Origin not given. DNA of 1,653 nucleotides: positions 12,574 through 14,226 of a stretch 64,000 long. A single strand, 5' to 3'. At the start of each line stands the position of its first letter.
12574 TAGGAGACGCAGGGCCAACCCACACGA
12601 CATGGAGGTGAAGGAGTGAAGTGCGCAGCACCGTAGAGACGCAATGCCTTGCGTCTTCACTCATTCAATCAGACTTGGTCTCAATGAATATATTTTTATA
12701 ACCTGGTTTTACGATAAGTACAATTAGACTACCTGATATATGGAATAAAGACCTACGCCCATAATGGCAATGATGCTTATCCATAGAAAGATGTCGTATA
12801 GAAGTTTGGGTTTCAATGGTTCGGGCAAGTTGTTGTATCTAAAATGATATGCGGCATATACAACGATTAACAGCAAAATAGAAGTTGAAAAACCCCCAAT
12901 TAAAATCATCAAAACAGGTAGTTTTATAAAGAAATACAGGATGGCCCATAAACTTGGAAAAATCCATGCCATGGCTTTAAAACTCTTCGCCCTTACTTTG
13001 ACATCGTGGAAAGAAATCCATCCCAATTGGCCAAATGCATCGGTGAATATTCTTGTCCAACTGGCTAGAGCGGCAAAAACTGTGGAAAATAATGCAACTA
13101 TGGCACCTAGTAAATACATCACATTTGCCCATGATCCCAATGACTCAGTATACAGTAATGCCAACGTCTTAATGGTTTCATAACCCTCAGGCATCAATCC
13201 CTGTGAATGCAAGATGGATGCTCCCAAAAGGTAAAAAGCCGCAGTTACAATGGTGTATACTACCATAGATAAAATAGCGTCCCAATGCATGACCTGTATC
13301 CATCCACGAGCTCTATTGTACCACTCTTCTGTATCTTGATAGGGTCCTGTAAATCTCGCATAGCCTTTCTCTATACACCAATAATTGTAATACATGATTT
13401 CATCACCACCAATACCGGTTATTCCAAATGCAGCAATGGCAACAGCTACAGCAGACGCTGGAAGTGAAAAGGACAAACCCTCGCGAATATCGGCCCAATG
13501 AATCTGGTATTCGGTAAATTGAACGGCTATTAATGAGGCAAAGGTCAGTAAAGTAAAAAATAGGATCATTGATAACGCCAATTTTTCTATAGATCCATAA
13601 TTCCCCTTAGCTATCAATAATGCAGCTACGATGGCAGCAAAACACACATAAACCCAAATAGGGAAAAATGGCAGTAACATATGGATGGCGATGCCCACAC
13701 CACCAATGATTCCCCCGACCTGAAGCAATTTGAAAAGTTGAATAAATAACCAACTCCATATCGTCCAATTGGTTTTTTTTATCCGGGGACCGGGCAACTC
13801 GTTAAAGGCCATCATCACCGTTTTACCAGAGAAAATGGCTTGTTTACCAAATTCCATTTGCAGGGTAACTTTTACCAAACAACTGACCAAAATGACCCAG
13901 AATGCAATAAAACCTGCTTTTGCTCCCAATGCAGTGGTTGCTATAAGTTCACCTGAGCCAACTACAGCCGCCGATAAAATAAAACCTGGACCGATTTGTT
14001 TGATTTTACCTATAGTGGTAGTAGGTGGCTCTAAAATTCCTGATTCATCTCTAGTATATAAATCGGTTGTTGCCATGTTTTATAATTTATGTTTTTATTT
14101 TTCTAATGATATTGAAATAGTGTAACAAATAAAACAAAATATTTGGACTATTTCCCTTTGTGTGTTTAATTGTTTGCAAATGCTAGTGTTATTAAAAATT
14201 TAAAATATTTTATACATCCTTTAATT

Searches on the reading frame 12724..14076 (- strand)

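Call 92: search_protein_families(library=pfam, proteins=[window:12724-14076:-], max_evalue=0.00001)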
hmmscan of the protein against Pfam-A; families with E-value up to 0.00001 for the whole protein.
window:12724-14076:- (450 aa): 1 family
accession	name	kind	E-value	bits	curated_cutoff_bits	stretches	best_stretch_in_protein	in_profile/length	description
PF01566.24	Nramp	-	8.8e-18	64.9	29.8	1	48-406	5-341/357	Natural resistance-associated macrophage protein-like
